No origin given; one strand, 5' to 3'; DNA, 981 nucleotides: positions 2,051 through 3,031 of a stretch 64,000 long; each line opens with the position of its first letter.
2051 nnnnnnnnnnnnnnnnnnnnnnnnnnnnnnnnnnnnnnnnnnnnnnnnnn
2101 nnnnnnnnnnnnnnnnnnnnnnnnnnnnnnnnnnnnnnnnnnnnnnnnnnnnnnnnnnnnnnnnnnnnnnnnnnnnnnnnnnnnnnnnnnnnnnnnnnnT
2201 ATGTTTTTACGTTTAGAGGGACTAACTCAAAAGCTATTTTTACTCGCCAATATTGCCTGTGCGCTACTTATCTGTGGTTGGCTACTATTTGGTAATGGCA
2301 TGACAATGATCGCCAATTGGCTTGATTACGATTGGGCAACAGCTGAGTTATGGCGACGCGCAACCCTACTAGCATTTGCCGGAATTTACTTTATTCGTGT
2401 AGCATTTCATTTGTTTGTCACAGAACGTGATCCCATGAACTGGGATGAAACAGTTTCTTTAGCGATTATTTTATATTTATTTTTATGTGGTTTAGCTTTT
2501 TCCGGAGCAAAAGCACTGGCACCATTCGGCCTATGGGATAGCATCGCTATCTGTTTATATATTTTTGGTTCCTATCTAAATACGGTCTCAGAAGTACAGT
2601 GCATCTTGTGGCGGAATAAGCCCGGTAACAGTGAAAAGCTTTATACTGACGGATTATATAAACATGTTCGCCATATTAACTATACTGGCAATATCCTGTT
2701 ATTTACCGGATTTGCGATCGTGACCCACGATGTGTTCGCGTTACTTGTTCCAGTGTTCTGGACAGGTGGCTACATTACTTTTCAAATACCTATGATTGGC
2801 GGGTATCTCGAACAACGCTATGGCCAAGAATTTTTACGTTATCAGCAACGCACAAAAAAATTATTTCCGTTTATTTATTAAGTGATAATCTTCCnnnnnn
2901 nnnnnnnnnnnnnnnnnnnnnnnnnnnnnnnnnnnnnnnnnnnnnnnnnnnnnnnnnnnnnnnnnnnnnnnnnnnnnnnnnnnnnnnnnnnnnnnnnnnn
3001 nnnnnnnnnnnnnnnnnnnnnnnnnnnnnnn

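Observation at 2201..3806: Two AT-rich membrane-protein genes translationally coupled to epmB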

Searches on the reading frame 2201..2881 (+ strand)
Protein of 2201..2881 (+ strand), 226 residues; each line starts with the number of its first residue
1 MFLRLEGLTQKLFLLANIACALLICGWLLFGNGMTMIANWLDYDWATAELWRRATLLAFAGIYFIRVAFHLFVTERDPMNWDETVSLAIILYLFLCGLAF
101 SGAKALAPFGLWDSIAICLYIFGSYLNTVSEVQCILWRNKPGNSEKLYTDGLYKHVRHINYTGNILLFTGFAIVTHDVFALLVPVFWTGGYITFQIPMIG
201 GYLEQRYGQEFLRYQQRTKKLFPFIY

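Call 4: search_protein_families(library=pfam, proteins=[window:2201-2881:+], max_evalue=0.1)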
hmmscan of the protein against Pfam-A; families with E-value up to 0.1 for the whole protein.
window:2201-2881:+ (226 aa): 5 families
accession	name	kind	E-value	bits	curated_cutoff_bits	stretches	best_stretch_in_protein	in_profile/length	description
PF06966.17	DUF1295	-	9.4e-14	51.9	20.4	1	89-218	96-235/235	Protein of unknown function (DUF1295)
PF02544.21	Steroid_dh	-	1.2e-08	35.5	22.6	1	114-226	43-150/150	3-oxo-5-alpha-steroid 4-dehydrogenase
PF04191.18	PEMT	-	0.00038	21.3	25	1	143-208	38-103/105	Phospholipid methyltransferase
PF01222.22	ERG4_ERG24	-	0.0017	17.7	27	1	143-219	347-424/432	Ergosterol biosynthesis ERG4/ERG24 family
PF04140.19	ICMT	-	0.0037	18.1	24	1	144-178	32-66/95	Isoprenylcysteine carboxyl methyltransferase (ICMT) family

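Call 5: search_protein_families(library=ncbifam, proteins=[window:2201-2881:+], max_evalue=0.1)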
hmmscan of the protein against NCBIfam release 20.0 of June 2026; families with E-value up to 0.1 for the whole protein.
window:2201-2881:+ (226 aa): 3 families
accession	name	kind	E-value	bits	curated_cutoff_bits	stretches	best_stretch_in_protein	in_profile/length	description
NF040696.1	isopcys_mtase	equivalog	6.2e-07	29.5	160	1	145-225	110-190/190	protein-S-isoprenylcysteine O-methyltransferase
TIGR04571.1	LmtA_Leptospira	exception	0.00012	21.9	325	1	148-222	89-163/252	lipid A Kdo2 1-phosphate O-methyltransferase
NF045656.1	MeththiolMtaseMddA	equivalog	0.00017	21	270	1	135-223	153-238/238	methanethiol S-methyltransferase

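Call 8: find_homologous_proteins(query=window:2201-2881:+)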
Query window:2201-2881:+ (226 aa): 2 proteins with E <= 0.001 among 546 candidates.
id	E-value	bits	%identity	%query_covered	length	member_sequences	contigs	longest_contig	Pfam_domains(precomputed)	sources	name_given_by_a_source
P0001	7.1e-151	519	100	100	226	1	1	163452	PF06966.18,PF02544.22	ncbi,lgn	-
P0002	1.1e-37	148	38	98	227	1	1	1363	PF06966.18,PF04191.19,PF02544.22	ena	-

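Call 11: find_encoding_contigs(protein=P0001, flank=10000, max_places=4)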
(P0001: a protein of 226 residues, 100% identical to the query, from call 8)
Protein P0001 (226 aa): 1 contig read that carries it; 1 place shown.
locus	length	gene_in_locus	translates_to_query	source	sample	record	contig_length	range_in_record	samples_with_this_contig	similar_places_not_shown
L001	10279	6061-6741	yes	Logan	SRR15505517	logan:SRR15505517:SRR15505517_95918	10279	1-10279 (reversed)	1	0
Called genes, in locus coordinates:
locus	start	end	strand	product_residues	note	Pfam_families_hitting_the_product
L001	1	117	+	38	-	?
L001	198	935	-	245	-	PF08534:Redoxin, PF00578:AhpC-TSA, PF10417:1-cysPrx_C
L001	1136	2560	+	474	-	PF00324:AA_permease, PF13520:AA_permease_2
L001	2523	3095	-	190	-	-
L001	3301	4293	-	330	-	PF00152:tRNA-synt_2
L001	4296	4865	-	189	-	PF08207:EFP_N, PF01132:EFP, PF09285:Elong-fact-P_C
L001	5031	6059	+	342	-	PF13353:Fer4_12 (weak), PF04055:Radical_SAM (weak)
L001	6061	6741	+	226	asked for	PF06966:DUF1295, PF02544:Steroid_dh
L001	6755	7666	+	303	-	-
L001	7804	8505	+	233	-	PF01144:CoA_trans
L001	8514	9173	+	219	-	PF01144:CoA_trans, PF13336:AcetylCoA_hyd_C (faint)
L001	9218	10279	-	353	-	?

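Call 12: find_encoding_contigs(protein=P0002, flank=10000, max_places=4)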
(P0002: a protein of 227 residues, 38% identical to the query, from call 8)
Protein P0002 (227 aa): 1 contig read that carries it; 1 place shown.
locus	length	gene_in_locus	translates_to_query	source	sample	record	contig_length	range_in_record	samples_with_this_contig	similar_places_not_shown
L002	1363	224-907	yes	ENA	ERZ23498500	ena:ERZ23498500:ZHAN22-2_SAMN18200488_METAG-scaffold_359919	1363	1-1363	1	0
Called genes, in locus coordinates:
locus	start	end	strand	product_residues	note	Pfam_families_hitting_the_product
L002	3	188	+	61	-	?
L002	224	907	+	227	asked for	PF06966:DUF1295, PF02544:Steroid_dh, PF04191:PEMT (weak)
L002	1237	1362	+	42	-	?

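Call 21: find_homologous_proteins(query=A1, max_evalue=0.00001)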
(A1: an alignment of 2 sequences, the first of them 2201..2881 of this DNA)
Query A1 (2 sequences) (226 aa, profile of the alignment): 914 proteins with E <= 0.00001 among 8000 candidates; the best 120 are listed.
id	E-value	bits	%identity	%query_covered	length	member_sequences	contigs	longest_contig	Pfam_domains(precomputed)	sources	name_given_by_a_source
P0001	7.2e-126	437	100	100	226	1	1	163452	PF06966.18,PF02544.22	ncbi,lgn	-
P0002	2.5e-125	435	38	98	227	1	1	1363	PF06966.18,PF04191.19,PF02544.22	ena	-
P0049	3.5e-115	402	39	91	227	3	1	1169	PF06966.18,PF04191.19,PF02544.22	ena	-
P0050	6.5e-113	394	40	91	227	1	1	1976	PF06966.18,PF04191.19,PF02544.22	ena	-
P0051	1.9e-110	386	37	99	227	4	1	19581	PF06966.18,PF02544.22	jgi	-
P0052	1.2e-108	380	40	91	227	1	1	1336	PF06966.18,PF02544.22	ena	-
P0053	1.4e-107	377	37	98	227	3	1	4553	PF06966.18,PF02544.22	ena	-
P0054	2.6e-102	359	38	96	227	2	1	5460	PF06966.18,PF04191.19,PF02544.22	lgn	-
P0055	4.2e-102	359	37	98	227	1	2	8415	PF06966.18,PF02544.22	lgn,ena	-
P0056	1.8e-101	357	38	91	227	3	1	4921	PF06966.18,PF01222.23,PF02544.22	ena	-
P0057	3.1e-99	349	37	98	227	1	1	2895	PF06966.18,PF04191.19,PF02544.22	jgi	-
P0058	4.1e-99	349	36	91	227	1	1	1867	PF06966.18,PF02544.22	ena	-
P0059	6.9e-99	348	37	99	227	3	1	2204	PF06966.18,PF02544.22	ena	-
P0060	3.9e-93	329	37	96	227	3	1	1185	PF06966.18,PF04191.19,PF02544.22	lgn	-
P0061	8.9e-91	322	37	98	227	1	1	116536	PF06966.18,PF02544.22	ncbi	-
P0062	7.4e-90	319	37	96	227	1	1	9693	PF06966.18,PF02544.22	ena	-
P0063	1.0e-89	318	35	96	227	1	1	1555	PF06966.18,PF01222.23,PF02544.22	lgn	-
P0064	2.3e-88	314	36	92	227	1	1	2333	PF06966.18,PF02544.22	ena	-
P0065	2.6e-87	310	30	98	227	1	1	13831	PF06966.18,PF02544.22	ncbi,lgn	-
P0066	5.1e-83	296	34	92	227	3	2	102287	PF06966.18,PF04191.19,PF02544.22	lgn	-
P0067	5.1e-82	293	35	99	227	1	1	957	PF06966.18,PF02544.22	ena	-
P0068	7.1e-81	289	33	96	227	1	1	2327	PF06966.18,PF01222.23,PF04191.19,PF02544.22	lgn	-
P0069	4.2e-79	284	36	96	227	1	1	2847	PF06966.18,PF04191.19,PF02544.22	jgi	jgi:protein-S-isoprenylcysteine O-methyltransferase Ste14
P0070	4.5e-76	274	33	98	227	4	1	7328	PF06966.18,PF04191.19,PF02544.22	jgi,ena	-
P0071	5.0e-75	270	35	98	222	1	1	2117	PF06966.18,PF04191.19,PF02544.22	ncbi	-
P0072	1.0e-71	259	43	98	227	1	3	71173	PF06966.18,PF01222.23,PF04191.19,PF02544.22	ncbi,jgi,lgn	jgi:steroid 5-alpha reductase family enzyme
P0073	3.4e-69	251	38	97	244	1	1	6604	PF06966.18,PF04191.19,PF02544.22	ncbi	-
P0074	9.5e-69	250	40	96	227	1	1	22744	PF06966.18,PF01222.23,PF04191.19,PF02544.22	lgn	-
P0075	4.4e-68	247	40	91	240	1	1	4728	PF06966.18,PF02544.22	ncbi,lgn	-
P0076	3.4e-67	245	38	96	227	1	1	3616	PF06966.18,PF01222.23,PF02544.22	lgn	-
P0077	3.6e-67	244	38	99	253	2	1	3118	PF06966.18,PF02544.22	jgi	jgi:protein-S-isoprenylcysteine O-methyltransferase Ste14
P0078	6.1e-67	244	38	98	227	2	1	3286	PF06966.18,PF01222.23,PF04191.19,PF02544.22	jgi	-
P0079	6.3e-67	244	38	99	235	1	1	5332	PF06966.18,PF02544.22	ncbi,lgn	-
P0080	1.1e-66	243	38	97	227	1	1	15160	PF06966.18,PF01222.23,PF02544.22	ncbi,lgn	-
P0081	3.9e-66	241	41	96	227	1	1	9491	PF06966.18,PF01222.23,PF04191.19,PF02544.22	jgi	jgi:protein-S-isoprenylcysteine O-methyltransferase Ste14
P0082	4.2e-66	241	37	84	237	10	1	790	PF06966.18,PF02544.22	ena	-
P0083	4.5e-66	241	40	92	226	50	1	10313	PF06966.18,PF01222.23,PF04191.19,PF02544.22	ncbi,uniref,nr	ncbi:DUF1295 domain-containing protein [Streptomyces sp. ICN988]|uniref:DUF1295 domain-containing pr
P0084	5.8e-66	241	39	97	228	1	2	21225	PF06966.18,PF01222.23,PF04191.19,PF02544.22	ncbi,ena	-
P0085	1.1e-65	240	36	98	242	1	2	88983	PF06966.18,PF04191.19,PF02544.22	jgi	jgi:protein-S-isoprenylcysteine O-methyltransferase Ste14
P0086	1.3e-65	239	38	96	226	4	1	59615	PF06966.18,PF04191.19,PF02544.22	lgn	-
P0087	1.3e-65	239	39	91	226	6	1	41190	PF06966.18,PF01222.23,PF04191.19,PF02544.22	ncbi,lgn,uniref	ncbi:DUF1295 domain-containing protein [Streptomyces sp. NPDC085944]|uniref:DUF1295 domain-containin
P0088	1.4e-65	239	39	91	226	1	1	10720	PF06966.18,PF02544.22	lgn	-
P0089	2.2e-65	239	38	96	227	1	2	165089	PF06966.18,PF01222.23,PF04191.19,PF02544.22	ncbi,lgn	ncbi:MAG: DUF1295 domain-containing protein [Pyrinomonadaceae bacterium]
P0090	3.2e-65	238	42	88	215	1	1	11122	PF06966.18,PF02544.22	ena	-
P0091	3.7e-65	238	39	97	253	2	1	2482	PF06966.18,PF01222.23,PF04191.19,PF02544.22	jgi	jgi:protein-S-isoprenylcysteine O-methyltransferase Ste14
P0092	7.0e-65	237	38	99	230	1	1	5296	PF06966.18,PF01222.23,PF02544.22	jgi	jgi:protein-S-isoprenylcysteine O-methyltransferase Ste14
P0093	1.2e-64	236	40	96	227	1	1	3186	PF06966.18,PF04191.19,PF02544.22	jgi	jgi:steroid 5-alpha reductase family enzyme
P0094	2.1e-64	235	40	98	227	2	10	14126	PF06966.18,PF01222.23,PF04191.19,PF02544.22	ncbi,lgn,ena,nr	ncbi:MAG: DUF1295 domain-containing protein [Candidatus Marinimicrobia bacterium]|nr:DUF1295 domain-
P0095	2.6e-64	235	39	92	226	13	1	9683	PF06966.18,PF01222.23,PF04191.19,PF02544.22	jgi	jgi:steroid 5-alpha reductase family enzyme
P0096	3.1e-64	235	41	91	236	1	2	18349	PF06966.18,PF02544.22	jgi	-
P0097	4.2e-64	234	38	92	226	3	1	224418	PF06966.18,PF01222.23,PF04191.19,PF02544.22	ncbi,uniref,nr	ncbi:DUF1295 domain-containing protein [Streptomyces salinarius]|uniref:DUF1295 domain-containing pr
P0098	4.6e-64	234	38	96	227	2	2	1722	PF06966.18,PF01222.23,PF04191.19,PF02544.22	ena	-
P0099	8.4e-64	233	37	91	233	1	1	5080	PF06966.18,PF01222.23,PF04191.19,PF02544.22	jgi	jgi:steroid 5-alpha reductase family enzyme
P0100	1.2e-63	233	39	97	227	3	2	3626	PF06966.18,PF01222.23,PF04191.19,PF02544.22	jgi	-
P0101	1.2e-63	233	37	93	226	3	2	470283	PF06966.18,PF01222.23,PF04191.19,PF02544.22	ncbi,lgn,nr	ncbi:DUF1295 domain-containing protein [Streptomyces naganishii]|nr:DUF1295 domain-containing protei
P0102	2.1e-63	232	40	79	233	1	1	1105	PF06966.18,PF01222.23,PF02544.22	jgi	jgi:steroid 5-alpha reductase family enzyme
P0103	3.7e-63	231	34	98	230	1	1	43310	PF06966.18,PF01222.23,PF04191.19,PF02544.22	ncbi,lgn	ncbi:MAG: DUF1295 domain-containing protein [Candidatus Acidiferrales bacterium]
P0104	4.7e-63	231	38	98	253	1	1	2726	PF06966.18,PF01222.23,PF04191.19,PF02544.22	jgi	jgi:protein-S-isoprenylcysteine O-methyltransferase Ste14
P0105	7.4e-63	230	37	96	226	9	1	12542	PF06966.18,PF04191.19,PF02544.22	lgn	-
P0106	7.7e-63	230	37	96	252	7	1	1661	PF06966.18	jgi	-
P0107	8.3e-63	230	37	96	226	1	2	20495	PF06966.18,PF01222.23,PF04191.19,PF02544.22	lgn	-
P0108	8.9e-63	230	38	96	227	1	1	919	PF06966.18,PF02544.22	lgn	-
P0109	9.6e-63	230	38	98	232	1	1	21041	PF06966.18,PF04191.19,PF02544.22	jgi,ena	-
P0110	1.0e-62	230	39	88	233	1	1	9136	PF06966.18,PF01222.23,PF02544.22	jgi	jgi:steroid 5-alpha reductase family enzyme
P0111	1.2e-62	230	32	99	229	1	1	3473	PF06966.18,PF02544.22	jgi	jgi:protein-S-isoprenylcysteine O-methyltransferase Ste14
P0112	1.3e-62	230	38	97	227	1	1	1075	PF06966.18,PF01222.23,PF04191.19,PF02544.22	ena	-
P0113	1.4e-62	230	35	96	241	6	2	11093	PF06966.18,PF02544.22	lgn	-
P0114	1.4e-62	230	35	96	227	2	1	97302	PF06966.18,PF01222.23,PF04191.19,PF02544.22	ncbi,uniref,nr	ncbi:DUF1295 domain-containing protein [Streptomyces sp. TRM 70361]|uniref:DUF1295 domain-containing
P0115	1.8e-62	229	38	98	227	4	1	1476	PF06966.18,PF01222.23,PF04191.19,PF02544.22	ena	-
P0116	2.0e-62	229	39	92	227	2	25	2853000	PF06966.18,PF01222.23,PF04191.19,PF02544.22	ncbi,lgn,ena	ncbi:MAG: DUF1295 domain-containing protein [Candidatus Acidiferrales bacterium]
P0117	2.9e-62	228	39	91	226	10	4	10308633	PF06966.18,PF01222.23,PF04191.19,PF02544.22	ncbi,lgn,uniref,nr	ncbi:hypothetical protein GCM10010372_01210 [Streptomyces tauricus]|uniref:DUF1295 domain-containing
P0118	3.0e-62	228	33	99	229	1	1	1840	PF06966.18,PF02544.22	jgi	jgi:protein-S-isoprenylcysteine O-methyltransferase Ste14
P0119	4.6e-62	228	39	92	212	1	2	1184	PF06966.18,PF01222.23,PF04191.19,PF02544.22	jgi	jgi:protein-S-isoprenylcysteine O-methyltransferase Ste14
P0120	5.1e-62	228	40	88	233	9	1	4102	PF06966.18,PF01222.23,PF04191.19,PF02544.22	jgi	jgi:steroid 5-alpha reductase family enzyme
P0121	5.4e-62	228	37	99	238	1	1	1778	PF06966.18,PF01222.23,PF02544.22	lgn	-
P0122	5.4e-62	228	39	83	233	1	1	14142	PF06966.18,PF01222.23,PF04191.19,PF02544.22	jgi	jgi:protein-S-isoprenylcysteine O-methyltransferase Ste14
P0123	5.8e-62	227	33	99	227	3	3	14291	PF06966.18,PF02544.22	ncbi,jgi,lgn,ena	-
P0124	5.9e-62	227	38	88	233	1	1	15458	PF06966.18,PF01222.23,PF04191.19,PF02544.22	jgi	-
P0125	7.4e-62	227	37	96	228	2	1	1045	PF06966.18,PF04191.19,PF02544.22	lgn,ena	-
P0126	7.7e-62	227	46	52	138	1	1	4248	PF06966.18,PF02544.22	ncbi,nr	ncbi:MAG: DUF1295 domain-containing protein [Draconibacterium sp.]|nr:DUF1295 domain-containing prot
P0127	7.9e-62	227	37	98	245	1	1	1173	PF06966.18,PF01222.23,PF02544.22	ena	-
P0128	8.0e-62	227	37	99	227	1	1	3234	PF06966.18,PF01222.23,PF04191.19,PF02544.22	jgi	jgi:steroid 5-alpha reductase family enzyme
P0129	8.4e-62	227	38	92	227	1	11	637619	PF04140.20,PF06966.18,PF01222.23,PF04191.19,PF02544.22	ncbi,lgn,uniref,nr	ncbi:DUF1295 domain-containing protein [Melghirimyces algeriensis]|uniref:Uncharacterized protein n=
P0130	9.5e-62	227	39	94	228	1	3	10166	PF06966.18,PF01222.23,PF04191.19,PF02544.22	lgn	-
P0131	9.8e-62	227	34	98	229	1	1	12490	PF06966.18,PF01222.23,PF04191.19,PF02544.22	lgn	-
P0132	9.9e-62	227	36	89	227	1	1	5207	PF06966.18,PF04191.19,PF02544.22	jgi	jgi:protein-S-isoprenylcysteine O-methyltransferase Ste14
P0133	9.9e-62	227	35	98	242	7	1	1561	PF06966.18,PF04191.19,PF02544.22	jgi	jgi:protein-S-isoprenylcysteine O-methyltransferase Ste14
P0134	1.0e-61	227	40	87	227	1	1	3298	PF06966.18,PF04191.19,PF02544.22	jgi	-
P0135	1.1e-61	227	35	96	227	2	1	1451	PF06966.18,PF04191.19,PF02544.22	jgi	jgi:protein-S-isoprenylcysteine O-methyltransferase Ste14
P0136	1.3e-61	226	37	96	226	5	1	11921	PF06966.18,PF04191.19,PF02544.22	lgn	-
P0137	1.5e-61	226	38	81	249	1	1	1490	PF06966.18,PF04191.19,PF02544.22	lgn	-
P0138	1.8e-61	226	36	96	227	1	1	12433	PF06966.18,PF02544.22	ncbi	-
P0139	1.8e-61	226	38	91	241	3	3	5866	PF06966.18,PF02544.22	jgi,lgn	-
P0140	1.8e-61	226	36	98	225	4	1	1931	PF06966.18,PF01222.23,PF02544.22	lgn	-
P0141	1.9e-61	226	34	99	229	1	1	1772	PF06966.18,PF02544.22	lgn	-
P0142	2.6e-61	225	37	96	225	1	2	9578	PF06966.18,PF02544.22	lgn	-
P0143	3.0e-61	225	38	92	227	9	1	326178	PF06966.18,PF01222.23,PF04191.19,PF02544.22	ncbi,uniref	ncbi:methyltransferase family protein [Streptomyces phaeochromogenes]|uniref:methyltransferase famil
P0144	4.3e-61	225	40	91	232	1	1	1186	PF06966.18,PF02544.22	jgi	jgi:protein-S-isoprenylcysteine O-methyltransferase Ste14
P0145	4.5e-61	225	37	88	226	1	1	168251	PF06966.18,PF01222.23,PF04191.19,PF02544.22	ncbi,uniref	ncbi:DUF1295 domain-containing protein [Streptomyces caeni]|uniref:DUF1295 domain-containing protein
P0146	8.3e-61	224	38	98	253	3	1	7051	PF06966.18,PF04191.19,PF02544.22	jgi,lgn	-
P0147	1.0e-60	223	37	96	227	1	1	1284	PF06966.18,PF01222.23,PF04191.19,PF02544.22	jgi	jgi:protein-S-isoprenylcysteine O-methyltransferase Ste14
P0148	1.2e-60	223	34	91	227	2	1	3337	PF06966.18,PF01222.23,PF04191.19,PF02544.22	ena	-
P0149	1.2e-60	223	37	98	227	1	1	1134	PF06966.18,PF01222.23,PF04191.19,PF02544.22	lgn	-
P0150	1.2e-60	223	38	95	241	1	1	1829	PF06966.18,PF02544.22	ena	-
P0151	1.3e-60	223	39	92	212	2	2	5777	PF06966.18,PF01222.23,PF04191.19,PF02544.22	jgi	jgi:protein-S-isoprenylcysteine O-methyltransferase Ste14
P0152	1.3e-60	223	37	96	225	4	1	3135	PF06966.18,PF01222.23,PF02544.22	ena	-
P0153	1.3e-60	223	37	96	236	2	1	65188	PF06966.18,PF02544.22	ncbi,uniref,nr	ncbi:methyltransferase family protein [Roseibium sediminicola]|uniref:DUF1295 domain-containing prot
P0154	1.3e-60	223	35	98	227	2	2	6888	PF06966.18,PF02544.22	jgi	jgi:protein-S-isoprenylcysteine O-methyltransferase Ste14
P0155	1.6e-60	223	43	77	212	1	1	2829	PF06966.18,PF04191.19,PF02544.22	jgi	jgi:protein-S-isoprenylcysteine O-methyltransferase Ste14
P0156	1.6e-60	223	34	91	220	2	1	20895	PF06966.18,PF02544.22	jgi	-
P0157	1.7e-60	223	40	91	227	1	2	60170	PF06966.18,PF01222.23,PF02544.22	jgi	jgi:protein-S-isoprenylcysteine O-methyltransferase Ste14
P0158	1.7e-60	223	39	84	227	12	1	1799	PF06966.18,PF01222.23,PF04191.19,PF02544.22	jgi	jgi:steroid 5-alpha reductase family enzyme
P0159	1.8e-60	223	37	98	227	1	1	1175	PF06966.18,PF01222.23,PF04191.19,PF02544.22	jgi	jgi:protein-S-isoprenylcysteine O-methyltransferase Ste14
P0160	1.9e-60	223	32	99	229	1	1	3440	PF06966.18,PF04191.19,PF02544.22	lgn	-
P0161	1.9e-60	223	34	91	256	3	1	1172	PF06966.18,PF01222.23,PF04191.19,PF02544.22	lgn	-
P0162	1.9e-60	223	39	84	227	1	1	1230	PF06966.18,PF04191.19,PF02544.22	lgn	-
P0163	1.9e-60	222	39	92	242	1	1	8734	PF06966.18,PF02544.22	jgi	jgi:protein-S-isoprenylcysteine O-methyltransferase Ste14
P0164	2.0e-60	222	38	96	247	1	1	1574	PF06966.18,PF04191.19,PF02544.22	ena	-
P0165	2.1e-60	222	36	93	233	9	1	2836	PF06966.18,PF01222.23,PF04191.19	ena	-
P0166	2.8e-60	222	33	99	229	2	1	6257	PF06966.18,PF02544.22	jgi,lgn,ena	-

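Call 26: find_encoding_contigs(protein=P0072, flank=6000, max_places=3)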
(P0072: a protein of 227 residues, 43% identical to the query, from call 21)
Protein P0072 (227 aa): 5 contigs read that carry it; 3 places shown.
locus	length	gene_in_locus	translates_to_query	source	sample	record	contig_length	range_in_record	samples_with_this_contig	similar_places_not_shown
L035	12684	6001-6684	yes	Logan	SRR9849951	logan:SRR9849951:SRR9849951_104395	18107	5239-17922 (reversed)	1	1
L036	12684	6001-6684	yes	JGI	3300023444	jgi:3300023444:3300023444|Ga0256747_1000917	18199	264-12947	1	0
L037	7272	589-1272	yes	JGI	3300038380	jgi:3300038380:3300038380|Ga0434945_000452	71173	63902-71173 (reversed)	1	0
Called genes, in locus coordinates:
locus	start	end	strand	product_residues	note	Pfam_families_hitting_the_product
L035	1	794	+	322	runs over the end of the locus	-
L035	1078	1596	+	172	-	PF13271:DUF4062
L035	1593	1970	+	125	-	-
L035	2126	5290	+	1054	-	PF13646:HEAT_2 (weak)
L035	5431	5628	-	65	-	PF00313:CSD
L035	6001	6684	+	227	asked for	PF01222:ERG4_ERG24 (weak), PF06966:DUF1295, PF02544:Steroid_dh, PF04191:PEMT (weak)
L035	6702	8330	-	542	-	PF00501:AMP-binding, PF13193:AMP-binding_C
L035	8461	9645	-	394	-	PF05762:VWA_CoxE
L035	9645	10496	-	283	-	PF00158:Sigma54_activat (faint), PF00004:AAA, PF07724:AAA_2, PF07728:AAA_5, PF13401:AAA_22 (weak)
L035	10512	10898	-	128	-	PF01597:GCV_H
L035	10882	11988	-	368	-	PF01571:GCV_T, PF08669:GCV_T_C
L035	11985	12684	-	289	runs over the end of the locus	PF02219:MTHFR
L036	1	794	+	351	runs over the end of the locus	?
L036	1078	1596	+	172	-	PF13271:DUF4062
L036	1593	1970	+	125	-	-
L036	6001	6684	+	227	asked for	PF01222:ERG4_ERG24 (weak), PF06966:DUF1295, PF02544:Steroid_dh, PF04191:PEMT (weak)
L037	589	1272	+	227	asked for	PF01222:ERG4_ERG24 (weak), PF06966:DUF1295, PF02544:Steroid_dh, PF04191:PEMT (weak)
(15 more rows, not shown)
